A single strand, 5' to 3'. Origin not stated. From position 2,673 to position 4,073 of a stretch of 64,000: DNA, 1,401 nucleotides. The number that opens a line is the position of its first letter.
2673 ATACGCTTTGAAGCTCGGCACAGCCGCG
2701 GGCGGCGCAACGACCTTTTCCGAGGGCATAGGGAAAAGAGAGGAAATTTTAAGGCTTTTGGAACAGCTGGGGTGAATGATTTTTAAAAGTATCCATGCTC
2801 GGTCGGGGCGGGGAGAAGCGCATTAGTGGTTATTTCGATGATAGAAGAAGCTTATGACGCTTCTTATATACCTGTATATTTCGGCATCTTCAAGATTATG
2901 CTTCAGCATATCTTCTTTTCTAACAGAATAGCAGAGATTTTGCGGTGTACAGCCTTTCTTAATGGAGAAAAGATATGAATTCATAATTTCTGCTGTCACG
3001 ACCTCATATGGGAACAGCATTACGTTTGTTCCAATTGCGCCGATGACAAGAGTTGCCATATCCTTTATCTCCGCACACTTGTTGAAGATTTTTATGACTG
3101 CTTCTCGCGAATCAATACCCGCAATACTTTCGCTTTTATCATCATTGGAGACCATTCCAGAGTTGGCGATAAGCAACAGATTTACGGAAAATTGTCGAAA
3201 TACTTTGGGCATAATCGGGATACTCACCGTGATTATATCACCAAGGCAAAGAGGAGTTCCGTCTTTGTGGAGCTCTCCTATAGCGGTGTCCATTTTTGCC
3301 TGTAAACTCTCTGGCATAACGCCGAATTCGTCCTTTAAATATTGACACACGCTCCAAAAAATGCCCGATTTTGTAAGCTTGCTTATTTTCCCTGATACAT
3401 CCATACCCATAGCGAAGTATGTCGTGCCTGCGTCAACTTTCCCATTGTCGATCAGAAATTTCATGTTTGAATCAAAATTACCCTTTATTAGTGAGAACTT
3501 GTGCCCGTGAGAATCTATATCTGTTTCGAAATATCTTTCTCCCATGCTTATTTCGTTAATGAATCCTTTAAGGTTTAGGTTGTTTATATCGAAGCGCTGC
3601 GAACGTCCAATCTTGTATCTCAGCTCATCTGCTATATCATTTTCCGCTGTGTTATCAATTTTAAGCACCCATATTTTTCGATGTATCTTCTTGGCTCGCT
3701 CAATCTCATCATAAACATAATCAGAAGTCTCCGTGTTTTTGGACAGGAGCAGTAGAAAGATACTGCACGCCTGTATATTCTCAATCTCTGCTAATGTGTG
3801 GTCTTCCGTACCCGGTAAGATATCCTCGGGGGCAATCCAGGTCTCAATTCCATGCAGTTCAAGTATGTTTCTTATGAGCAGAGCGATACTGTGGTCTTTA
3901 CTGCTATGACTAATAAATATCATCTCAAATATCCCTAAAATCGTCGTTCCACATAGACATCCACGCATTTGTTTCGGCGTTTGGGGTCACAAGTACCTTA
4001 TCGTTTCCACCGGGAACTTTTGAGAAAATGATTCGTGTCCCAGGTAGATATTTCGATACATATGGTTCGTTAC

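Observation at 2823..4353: Translationally coupled cupin + TIR-Macro-like fusion: candidate undescribed nucleotide-signalling defence module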

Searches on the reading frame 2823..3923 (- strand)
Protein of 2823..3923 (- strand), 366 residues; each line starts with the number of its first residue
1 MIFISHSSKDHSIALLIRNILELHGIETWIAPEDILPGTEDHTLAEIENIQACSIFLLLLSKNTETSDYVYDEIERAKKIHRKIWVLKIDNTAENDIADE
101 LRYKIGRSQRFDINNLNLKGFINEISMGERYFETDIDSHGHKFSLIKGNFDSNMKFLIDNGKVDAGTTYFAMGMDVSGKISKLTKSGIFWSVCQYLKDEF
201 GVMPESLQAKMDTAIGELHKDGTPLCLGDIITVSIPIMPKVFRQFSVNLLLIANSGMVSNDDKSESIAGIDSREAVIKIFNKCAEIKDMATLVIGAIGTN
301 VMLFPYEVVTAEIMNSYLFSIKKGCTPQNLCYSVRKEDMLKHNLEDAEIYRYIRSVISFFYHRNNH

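Call 4: search_protein_families(library=pfam, proteins=[window:2823-3923:-], max_evalue=1)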
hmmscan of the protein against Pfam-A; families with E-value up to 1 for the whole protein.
window:2823-3923:- (366 aa): 4 families
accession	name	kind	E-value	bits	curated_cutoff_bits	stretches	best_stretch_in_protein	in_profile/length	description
PF13676.11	TIR_2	-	4.4e-13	50.2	28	1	2-95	1-97/122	TIR domain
PF08937.16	ThsB_TIR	-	0.0012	19.6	21.2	1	3-92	1-98/100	Thoeris protein ThsB, TIR-like domain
PF01582.25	TIR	-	0.052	13.8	21.3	1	7-81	11-84/179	TIR domain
PF10137.14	CAP12-PCTIR_TIR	-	0.062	13.8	24.7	1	2-63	2-62/119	CAP12/Pycsar effector protein, TIR domain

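Call 5: search_protein_families(library=padloc, proteins=[window:2823-3923:-], max_evalue=1)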
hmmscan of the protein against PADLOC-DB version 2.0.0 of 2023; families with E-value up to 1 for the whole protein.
window:2823-3923:- (366 aa): 12 families
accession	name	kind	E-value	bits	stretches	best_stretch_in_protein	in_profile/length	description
PDLC02012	SAVED5--SAVED_TIR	-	2e-08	31.7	1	2-80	16-94/404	-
PDLC00436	ThsB1|ThsB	-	2.4e-08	31.7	1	2-92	38-133/183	TIR-like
PDLC00426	ThsB1|ThsB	-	1.6e-06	25.6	1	2-93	240-337/352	TIR-like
PDLC03015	TIR-NLR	-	1.7e-05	21.8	1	3-100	5-101/824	-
PDLC00419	ThsB1|ThsB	-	0.00011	20.1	1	2-89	30-122/165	TIR-like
PDLC02421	Aga_TIR-PNTD1-PNTD2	-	0.00011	19.4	1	2-84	6-89/430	Class I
PDLC00418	ThsB1|ThsB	-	0.00036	18.4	1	3-98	8-109/155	TIR-like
PDLC00425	ThsB1|ThsB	-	0.00048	17.3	1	2-100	254-358/389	TIR-like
PDLC02403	Aga_TIR-PNTD1-PNTD2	-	0.0064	13.6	1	2-84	5-88/443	Class I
PDLC00422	ThsB1|ThsB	-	0.0077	13.7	1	2-68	43-114/194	TIR-like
PDLC02416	Aga_REase-TIR-PNTD1-PNTD2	-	0.018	11.7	1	2-86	158-241/572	Class I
PDLC00433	ThsB1|ThsB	-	0.022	12.8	1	6-95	10-102/164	TIR-like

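Call 6: search_protein_families(library=ncbifam, proteins=[window:2823-3923:-], max_evalue=1)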
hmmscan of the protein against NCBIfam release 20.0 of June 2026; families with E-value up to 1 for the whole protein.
window:2823-3923:- (366 aa): 2 families
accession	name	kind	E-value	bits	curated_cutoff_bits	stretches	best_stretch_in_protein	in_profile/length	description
TIGR00361.1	ComEC_Rec2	equivalog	0.046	11.8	190.05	1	20-132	34-143/663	DNA internalization-related competence protein ComEC/Rec2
NF006509.0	PRK08945.1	equivalog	0.18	10.9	269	1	57-99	40-82/248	YciK family oxidoreductase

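Call 7: find_homologous_proteins(query=window:2823-3923:-, max_evalue=0.001)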
Query window:2823-3923:- (366 aa): 22 proteins with E <= 0.001 among 1834 candidates.
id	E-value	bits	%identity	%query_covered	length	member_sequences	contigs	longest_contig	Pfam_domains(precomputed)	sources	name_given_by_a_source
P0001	4.2e-242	820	100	100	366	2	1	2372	PF13676.12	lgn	-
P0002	3.2e-130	452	74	76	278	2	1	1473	-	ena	-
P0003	4.7e-64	235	39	98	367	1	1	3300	PF01582.26,PF13676.12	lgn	-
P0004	1.3e-63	233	38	98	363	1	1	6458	PF13676.12,PF08937.17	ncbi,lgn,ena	-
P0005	2.0e-63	233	37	98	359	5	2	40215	PF13676.12,PF08937.17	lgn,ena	-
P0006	2.8e-62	229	37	98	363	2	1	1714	PF13676.12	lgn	-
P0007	2.8e-61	226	37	98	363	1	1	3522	PF13676.12,PF08937.17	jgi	-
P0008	2.9e-61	226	37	98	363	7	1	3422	PF13676.12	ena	-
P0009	8.5e-61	224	37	98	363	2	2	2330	PF13676.12,PF08937.17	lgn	-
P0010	9.3e-60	221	37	98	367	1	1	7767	PF01582.26,PF13676.12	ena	-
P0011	2.5e-57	213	39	98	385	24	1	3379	PF13676.12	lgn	-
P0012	5.2e-56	208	37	98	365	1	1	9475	PF13676.12,PF08937.17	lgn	-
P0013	8.7e-55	204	38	98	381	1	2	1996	PF13676.12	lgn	-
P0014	1.1e-54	204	36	98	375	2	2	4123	PF13676.12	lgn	-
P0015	7.4e-51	191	35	98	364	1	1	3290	PF01582.26,PF13676.12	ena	-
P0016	1.9e-49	187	36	98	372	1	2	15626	PF13676.12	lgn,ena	-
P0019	2.2e-43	167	33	98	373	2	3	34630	PF13676.12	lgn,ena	-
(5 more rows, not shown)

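Call 8: search_solved_structures(query=window:2823-3923:-, max_evalue=10, show_alignments=2)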
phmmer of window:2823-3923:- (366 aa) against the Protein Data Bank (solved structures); distinct sequences matched with E-value up to 10: 3.
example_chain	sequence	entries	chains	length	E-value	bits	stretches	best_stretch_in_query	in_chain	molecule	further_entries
9mud_K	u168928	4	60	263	3.5e-05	26.3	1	2-86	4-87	Cat1 (CRISPR associated TIR 1) pentagonal filament | Cat1 (CRISPR associated TIR 1) pentagonal filament assembly | Cat1 (CRISPR-associated TIR 1)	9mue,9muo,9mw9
8p2m_A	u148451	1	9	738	0.3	13.4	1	2-64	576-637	NAD(+) hydrolase tir-1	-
8p2l_A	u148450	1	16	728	0.4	13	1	2-64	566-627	NAD(+) hydrolase SARM1,NAD(+) hydrolase tir-1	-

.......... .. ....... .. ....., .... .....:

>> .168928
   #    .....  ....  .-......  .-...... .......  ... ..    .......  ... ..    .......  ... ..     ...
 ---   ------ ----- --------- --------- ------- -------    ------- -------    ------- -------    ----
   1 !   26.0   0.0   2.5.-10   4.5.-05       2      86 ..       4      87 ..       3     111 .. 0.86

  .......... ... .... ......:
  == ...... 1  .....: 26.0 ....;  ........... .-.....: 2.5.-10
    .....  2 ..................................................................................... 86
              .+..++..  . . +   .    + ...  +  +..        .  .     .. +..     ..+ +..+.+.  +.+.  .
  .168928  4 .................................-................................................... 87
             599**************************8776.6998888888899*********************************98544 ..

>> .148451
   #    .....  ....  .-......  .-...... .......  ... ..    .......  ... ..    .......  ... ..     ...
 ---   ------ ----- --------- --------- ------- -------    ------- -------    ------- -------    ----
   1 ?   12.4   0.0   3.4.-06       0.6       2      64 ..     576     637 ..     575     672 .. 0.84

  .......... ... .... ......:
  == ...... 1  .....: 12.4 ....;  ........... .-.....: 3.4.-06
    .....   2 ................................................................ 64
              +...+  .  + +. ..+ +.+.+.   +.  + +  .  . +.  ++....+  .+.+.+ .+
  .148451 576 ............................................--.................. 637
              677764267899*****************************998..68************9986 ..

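Call 10: find_encoding_contigs(protein=P0005, flank=8000, max_places=3)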
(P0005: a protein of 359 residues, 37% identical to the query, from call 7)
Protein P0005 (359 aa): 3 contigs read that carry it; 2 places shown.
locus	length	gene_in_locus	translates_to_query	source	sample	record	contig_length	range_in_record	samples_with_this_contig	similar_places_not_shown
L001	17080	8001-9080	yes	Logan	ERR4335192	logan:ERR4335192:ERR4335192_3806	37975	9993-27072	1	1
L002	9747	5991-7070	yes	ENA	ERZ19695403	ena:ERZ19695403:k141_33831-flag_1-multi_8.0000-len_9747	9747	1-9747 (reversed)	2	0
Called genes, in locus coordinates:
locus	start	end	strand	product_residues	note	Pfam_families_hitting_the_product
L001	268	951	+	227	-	-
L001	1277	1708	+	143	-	PF13730:HTH_36 (faint), PF12802:MarR_2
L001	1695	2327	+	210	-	PF12682:Flavodoxin_4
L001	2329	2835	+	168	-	PF14512:TM1586_NiRdase, PF00881:Nitroreductase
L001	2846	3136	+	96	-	PF03992:ABM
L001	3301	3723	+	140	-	-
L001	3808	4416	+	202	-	-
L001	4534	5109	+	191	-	PF00440:TetR_N (weak)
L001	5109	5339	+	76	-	-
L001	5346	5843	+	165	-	PF03358:FMN_red (weak)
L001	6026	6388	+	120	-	-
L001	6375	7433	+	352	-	PF01381:HTH_3, PF13443:HTH_26 (faint)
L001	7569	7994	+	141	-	PF07883:Cupin_2 (weak)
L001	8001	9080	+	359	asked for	PF08937:ThsB_TIR (weak), PF13676:TIR_2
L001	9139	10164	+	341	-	PF04237:YjbR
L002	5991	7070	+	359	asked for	PF08937:ThsB_TIR (weak), PF13676:TIR_2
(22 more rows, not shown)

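Call 11: find_encoding_contigs(protein=P0019, flank=8000, max_places=3)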
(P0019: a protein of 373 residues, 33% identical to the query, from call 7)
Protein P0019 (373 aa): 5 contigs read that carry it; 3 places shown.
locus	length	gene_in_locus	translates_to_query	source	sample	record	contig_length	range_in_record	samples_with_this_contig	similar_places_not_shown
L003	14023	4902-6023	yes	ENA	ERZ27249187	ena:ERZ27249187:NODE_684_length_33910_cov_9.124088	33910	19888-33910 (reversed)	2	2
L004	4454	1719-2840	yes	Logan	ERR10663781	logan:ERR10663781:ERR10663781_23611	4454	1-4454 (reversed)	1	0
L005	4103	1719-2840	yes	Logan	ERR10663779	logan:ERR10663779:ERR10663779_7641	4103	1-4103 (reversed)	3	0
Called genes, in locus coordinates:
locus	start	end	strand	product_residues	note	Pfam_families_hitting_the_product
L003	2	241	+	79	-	?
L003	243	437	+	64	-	-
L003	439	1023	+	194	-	-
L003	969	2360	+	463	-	PF03600:CitMHS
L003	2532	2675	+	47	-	-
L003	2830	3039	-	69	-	-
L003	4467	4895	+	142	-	PF07883:Cupin_2 (faint)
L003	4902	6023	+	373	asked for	PF13676:TIR_2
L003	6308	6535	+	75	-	PF01527:HTH_Tnp_1 (weak)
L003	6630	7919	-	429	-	PF04326:SLFN_AlbA_2, PF13749:HATPase_c_4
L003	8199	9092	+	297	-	PF12728:HTH_17 (faint), PF02661:Fic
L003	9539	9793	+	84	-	-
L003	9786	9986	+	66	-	PF12668:DUF3791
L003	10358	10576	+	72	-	-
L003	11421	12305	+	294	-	PF13182:DUF4007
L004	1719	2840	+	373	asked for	PF13676:TIR_2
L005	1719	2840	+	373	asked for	PF13676:TIR_2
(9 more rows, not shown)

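Call 13: find_encoding_contigs(protein=P0016, flank=8000, max_places=3)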
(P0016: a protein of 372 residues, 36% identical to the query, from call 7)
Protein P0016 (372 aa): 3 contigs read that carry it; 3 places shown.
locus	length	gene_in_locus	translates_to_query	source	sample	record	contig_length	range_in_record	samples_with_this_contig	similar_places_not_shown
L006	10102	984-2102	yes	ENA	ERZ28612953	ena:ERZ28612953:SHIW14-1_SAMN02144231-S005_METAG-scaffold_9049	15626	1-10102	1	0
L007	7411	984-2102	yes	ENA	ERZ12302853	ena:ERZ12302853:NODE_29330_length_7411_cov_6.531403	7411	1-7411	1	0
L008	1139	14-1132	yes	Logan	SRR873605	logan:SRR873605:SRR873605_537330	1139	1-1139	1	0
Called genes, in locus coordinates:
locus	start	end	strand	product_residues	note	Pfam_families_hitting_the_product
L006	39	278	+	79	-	PF05958:tRNA_U5-meth_tr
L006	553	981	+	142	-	-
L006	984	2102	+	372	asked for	PF13676:TIR_2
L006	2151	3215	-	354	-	PF14286:DHHW, PF16822:ALGX (weak)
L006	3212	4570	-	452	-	PF03062:MBOAT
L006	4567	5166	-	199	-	PF13331:DUF4093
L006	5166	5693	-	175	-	PF18907:DUF5662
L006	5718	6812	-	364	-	PF02729:OTCace_N, PF00185:OTCace, PF02748:PyrI_C (weak)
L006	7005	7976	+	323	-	PF01520:Amidase_3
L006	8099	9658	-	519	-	-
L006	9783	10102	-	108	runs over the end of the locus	-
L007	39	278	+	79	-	PF05958:tRNA_U5-meth_tr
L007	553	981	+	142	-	-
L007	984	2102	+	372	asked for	PF13676:TIR_2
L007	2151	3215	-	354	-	PF14286:DHHW, PF16822:ALGX (weak)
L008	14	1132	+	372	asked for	PF13676:TIR_2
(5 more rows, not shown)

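Call 14: find_encoding_contigs(protein=P0012, flank=8000, max_places=3)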
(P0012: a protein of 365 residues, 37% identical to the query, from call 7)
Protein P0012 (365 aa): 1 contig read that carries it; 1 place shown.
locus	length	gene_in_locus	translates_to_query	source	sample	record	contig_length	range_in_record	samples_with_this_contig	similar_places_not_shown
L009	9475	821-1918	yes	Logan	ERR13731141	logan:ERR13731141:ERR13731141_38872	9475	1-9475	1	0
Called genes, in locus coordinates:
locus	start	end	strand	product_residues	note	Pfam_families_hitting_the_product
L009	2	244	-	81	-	?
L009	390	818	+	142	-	PF02311:AraC_binding (weak), PF07883:Cupin_2 (weak)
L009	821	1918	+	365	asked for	PF08937:ThsB_TIR (faint), PF13676:TIR_2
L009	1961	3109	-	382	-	PF00753:Lactamase_B, PF23023:Anti-Pycsar_Apyc1, PF19583:ODP (weak), PF12706:Lactamase_B_2 (weak)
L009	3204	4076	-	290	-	PF13367:PrsW-protease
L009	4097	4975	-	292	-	PF03069:FmdA_AmdA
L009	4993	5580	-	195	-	-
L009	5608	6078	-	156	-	-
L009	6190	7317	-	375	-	-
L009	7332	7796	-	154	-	-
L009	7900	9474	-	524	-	?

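Call 16: find_related_loci(query=A1, collection=genome_contigs, flank=8000)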
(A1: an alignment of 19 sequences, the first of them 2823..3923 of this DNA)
Query A1 (366 aa) in genome_contigs; peptide patterns used: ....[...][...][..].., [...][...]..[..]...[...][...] (x = any residue, [..] = any of these).
39 stretches matched a pattern; 8 encode a relative of the query (tblastn E <= 1e-3); 8 distinct loci.
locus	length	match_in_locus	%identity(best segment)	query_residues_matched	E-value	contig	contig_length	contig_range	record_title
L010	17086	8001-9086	39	1-359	3e-72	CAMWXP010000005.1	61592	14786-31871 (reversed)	MAG TPA_asm: uncultured Clostridia bacterium isolate SRR14411261_bin.15_metawrap_v1.3_MAG genome assembly, contig: NODE.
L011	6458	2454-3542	38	1-360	3e-70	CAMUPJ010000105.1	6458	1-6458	MAG TPA_asm: uncultured Clostridia bacterium isolate SRR14038242_bin.9_metawrap_v1.3_MAG genome assembly, contig: NODE.1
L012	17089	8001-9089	37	1-360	8e-68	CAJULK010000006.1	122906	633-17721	MAG TPA_asm: uncultured Christensenellaceae bacterium isolate MGBC159740 genome assembly, contig: MGBC159740.6, whole ge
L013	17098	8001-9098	35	1-360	5e-63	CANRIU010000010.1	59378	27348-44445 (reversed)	MAG: uncultured Oscillospiraceae bacterium isolate Lapin-024__bin71 genome assembly, contig: Lapin-024__NODE_626_length_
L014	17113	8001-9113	34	1-360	1e-55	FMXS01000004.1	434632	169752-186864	Ruminococcaceae bacterium FB2012 genome assembly, contig: IE31DRAFT_scaffold00002.2, whole genome shotgun sequence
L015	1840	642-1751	34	1-360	2e-56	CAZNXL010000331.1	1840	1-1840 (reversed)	MAG TPA_asm: uncultured Dorea sp. isolate SRP222994_co1_48 genome assembly, contig: NODE_102832_length_1840_cov_2.463305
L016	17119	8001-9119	38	1-364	3e-62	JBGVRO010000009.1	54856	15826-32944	MAG: Eubacteriales bacterium isolate fecal_MAG_139 fecal_MAG_139_contig_0009, whole genome shotgun sequence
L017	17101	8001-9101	37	1-360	6e-64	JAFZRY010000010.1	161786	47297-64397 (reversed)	MAG: Lachnospiraceae bacterium isolate RGIG8043 Water_buffalos_Rumen-1__c387258, whole genome shotgun sequence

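Call 18: predict_structure(alignment_id=A1)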
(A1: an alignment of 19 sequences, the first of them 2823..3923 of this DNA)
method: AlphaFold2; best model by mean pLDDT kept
length: 366 residues; sequences in the alignment: 19
mean_pLDDT: 85.2   pTM: 0.76
mean pLDDT of the five models: 85.2, 85.0, 84.7, 83.7, 82.4
residues with pLDDT >= 90: 160; 70-90: 164; 50-70: 38; < 50: 4
segments of 3 or more residues with pLDDT < 50: 364-366
pLDDT, mean of each block of 10 residues (from residue 1): 92 94 88 78 82 87 88 88 88 80 81 87 79 80 89 92 92 92 80 93 94 94 92 86 82 83 67 94 95 87 78 91 92 84 69 67 51
secondary structure, 60 per line:
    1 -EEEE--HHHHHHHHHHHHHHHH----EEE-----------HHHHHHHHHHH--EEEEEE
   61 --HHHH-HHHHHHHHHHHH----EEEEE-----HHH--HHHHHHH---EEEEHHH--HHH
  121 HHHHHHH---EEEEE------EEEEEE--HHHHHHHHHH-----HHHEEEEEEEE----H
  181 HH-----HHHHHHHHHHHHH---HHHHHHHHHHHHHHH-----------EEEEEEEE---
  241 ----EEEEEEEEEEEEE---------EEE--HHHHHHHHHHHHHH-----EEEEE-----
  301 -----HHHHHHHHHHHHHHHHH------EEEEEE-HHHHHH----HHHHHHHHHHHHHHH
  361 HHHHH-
elements in order: E2-5 H8-23 E28-30 H42-52 E55-60 H63-66 H68-79 E84-88 H99-105 E109-112 H118-127 E131-135 E142-147 H150-159 E168-175 H188-200 H204-218 E230-237 E245-257 E267-269 H272-285 E291-295 H306-322 E329-334 H336-341 H346-365

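Call 20: fold_search(model_id=the predicted structure, library=pdb)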
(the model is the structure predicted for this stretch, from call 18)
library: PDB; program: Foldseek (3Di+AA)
matches with E <= 10: 1290; with E <= 0.001: 113
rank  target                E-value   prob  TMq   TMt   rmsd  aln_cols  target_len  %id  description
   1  3iif_A                2.5e-07  1.00  0.35  0.61   7.0       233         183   13  Crystal structure of the macro domain of human histone macroH2A1.1 in complex with ADP-ribose (form B) (released 2009-08-18)
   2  3iif_C                5.8e-07  1.00  0.33  0.59   7.1       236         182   13  Crystal structure of the macro domain of human histone macroH2A1.1 in complex with ADP-ribose (form B) (released 2009-08-18)
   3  7d3y_A                6.5e-07  1.00  0.36  0.38  20.6       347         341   12  Crystal structure of the osPHR2-osSPX2 complex (released 2021-10-06)
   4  4d86                  7.0e-07  1.00  0.39  0.38  16.4       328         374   15  Human PARP14 (ARTD8, BAL2) - macro domains 1 and 2 in complex with adenosine-5-diphosphate (released 2013-03-13)
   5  7d3y_B                7.8e-07  1.00  0.36  0.38  17.2       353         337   11  Crystal structure of the osPHR2-osSPX2 complex (released 2021-10-06)
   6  3vfq                  9.4e-07  1.00  0.38  0.37  14.6       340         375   13  Human PARP14 (ARTD8, BAL2) - macro domains 1 and 2 in complex with adenosine-5-diphosphoribose (released 2013-03-13)
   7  1zr5_A                1.3e-06  1.00  0.35  0.62   6.8       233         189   12  Crystal structure of the macro-domain of human core histone variant macroH2A1.2 (released 2005-06-21)
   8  5lnc_A                1.3e-06  1.00  0.37  0.38   8.5       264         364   14  Structure of SPX domain of the yeast inorganic polyphophate polymerase Vtc4 crystallized by carrier-driven crystalliza (released 2016-11-09)
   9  5lnc_B                1.3e-06  1.00  0.38  0.38   7.7       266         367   13  Structure of SPX domain of the yeast inorganic polyphophate polymerase Vtc4 crystallized by carrier-driven crystalliza (released 2016-11-09)
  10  3q71                  1.8e-06  1.00  0.38  0.63   6.4       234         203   16  Human parp14 (artd8) - macro domain 2 in complex with adenosine-5-diphosphoribose (released 2011-01-26)
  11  5fud_B                2.0e-06  1.00  0.38  0.67   6.1       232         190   14  Oceanobacillus iheyensis macrodomain with MES bound (released 2017-05-03)
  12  5fud_A                3.5e-06  1.00  0.38  0.67   6.3       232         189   14  Oceanobacillus iheyensis macrodomain with MES bound (released 2017-05-03)
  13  1zr3_C                3.5e-06  1.00  0.33  0.58   7.1       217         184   14  Crystal structure of the macro-domain of human core histone variant macroH2A1.1 (form B) (released 2006-02-14)
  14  5iit_D                3.5e-06  1.00  0.35  0.36   9.5       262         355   13  Structure of SPX domain of the yeast inorganic polyphophate polymerase Vtc4 crystallized by carrier-driven crystalliza (released 2016-04-27)
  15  5l9k_A                4.0e-06  1.00  0.38  0.67   6.5       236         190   13  OCEANOBACILLUS IHEYENSIS MACRODOMAIN WITH ADPR (released 2017-05-03)
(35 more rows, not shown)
